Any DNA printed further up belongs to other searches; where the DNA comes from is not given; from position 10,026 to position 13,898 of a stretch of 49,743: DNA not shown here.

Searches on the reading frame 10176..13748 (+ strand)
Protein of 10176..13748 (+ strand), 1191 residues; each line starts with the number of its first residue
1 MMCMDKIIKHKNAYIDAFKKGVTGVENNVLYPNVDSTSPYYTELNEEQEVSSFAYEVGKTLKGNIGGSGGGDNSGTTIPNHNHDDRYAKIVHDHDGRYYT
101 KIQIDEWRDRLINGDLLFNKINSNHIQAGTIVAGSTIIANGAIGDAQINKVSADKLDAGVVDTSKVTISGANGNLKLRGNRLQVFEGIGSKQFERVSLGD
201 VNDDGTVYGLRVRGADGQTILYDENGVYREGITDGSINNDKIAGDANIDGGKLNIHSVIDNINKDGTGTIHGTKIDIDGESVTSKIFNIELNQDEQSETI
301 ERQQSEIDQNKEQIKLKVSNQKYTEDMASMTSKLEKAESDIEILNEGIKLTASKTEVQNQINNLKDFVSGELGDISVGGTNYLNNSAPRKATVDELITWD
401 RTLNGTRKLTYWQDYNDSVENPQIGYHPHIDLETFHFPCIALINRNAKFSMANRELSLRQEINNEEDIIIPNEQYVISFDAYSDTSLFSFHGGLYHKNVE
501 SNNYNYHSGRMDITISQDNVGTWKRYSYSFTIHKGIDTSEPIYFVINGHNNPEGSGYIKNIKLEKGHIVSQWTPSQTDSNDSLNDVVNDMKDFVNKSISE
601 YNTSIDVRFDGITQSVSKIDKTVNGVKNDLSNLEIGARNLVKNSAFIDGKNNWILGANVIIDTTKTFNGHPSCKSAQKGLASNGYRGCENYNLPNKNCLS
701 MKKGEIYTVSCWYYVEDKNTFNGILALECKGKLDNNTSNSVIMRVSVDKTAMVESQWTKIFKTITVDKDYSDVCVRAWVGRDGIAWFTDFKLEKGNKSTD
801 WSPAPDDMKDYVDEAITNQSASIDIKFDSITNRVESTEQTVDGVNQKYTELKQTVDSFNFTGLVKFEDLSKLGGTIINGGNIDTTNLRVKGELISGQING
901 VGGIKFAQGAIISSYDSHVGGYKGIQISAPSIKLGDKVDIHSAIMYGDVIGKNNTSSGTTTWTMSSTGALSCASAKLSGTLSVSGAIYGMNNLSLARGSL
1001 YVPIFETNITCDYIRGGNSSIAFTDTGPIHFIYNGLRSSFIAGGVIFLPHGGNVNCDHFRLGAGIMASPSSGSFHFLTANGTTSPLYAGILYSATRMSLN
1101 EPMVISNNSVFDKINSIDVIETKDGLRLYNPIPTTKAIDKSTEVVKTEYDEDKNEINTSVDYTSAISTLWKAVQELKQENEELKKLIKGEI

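Call 35: search_protein_families(library=phrogs, proteins=[window:10176-13748:+], max_evalue=0.001)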
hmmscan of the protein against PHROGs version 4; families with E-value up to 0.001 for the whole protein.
window:10176-13748:+ (1191 aa): 10 families
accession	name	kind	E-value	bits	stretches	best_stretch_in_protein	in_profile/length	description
phrog_16267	-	unknown function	2.2e-60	205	3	116-326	509-714/2299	-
phrog_36443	-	unknown function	6.7e-37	127.9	1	120-358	453-704/1238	-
phrog_1330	-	tail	3.6e-32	112.2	2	258-834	577-974/1361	tail protein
phrog_21973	-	tail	4.5e-27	94.1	2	630-814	1343-1521/3605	tail protein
phrog_1775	-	head and packaging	6.4e-26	91.2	3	347-633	691-900/1609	minor head protein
phrog_5499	-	moron, auxiliary metabolic gene and host takeover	5.3e-14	50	2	598-854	4916-5149/5292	host range and adsorption protein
phrog_10693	-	moron, auxiliary metabolic gene and host takeover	1.2e-11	44.6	1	613-816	870-1056/1219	host range and adsorption protein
phrog_1210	-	other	4.4e-10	38.7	1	603-854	870-1000/2313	PblB-type receptor binding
phrog_12329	-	head and packaging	1.6e-08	34.1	0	306-627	434-690/833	virion structural protein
phrog_28427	-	unknown function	0.00019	21.4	1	782-850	39-109/415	-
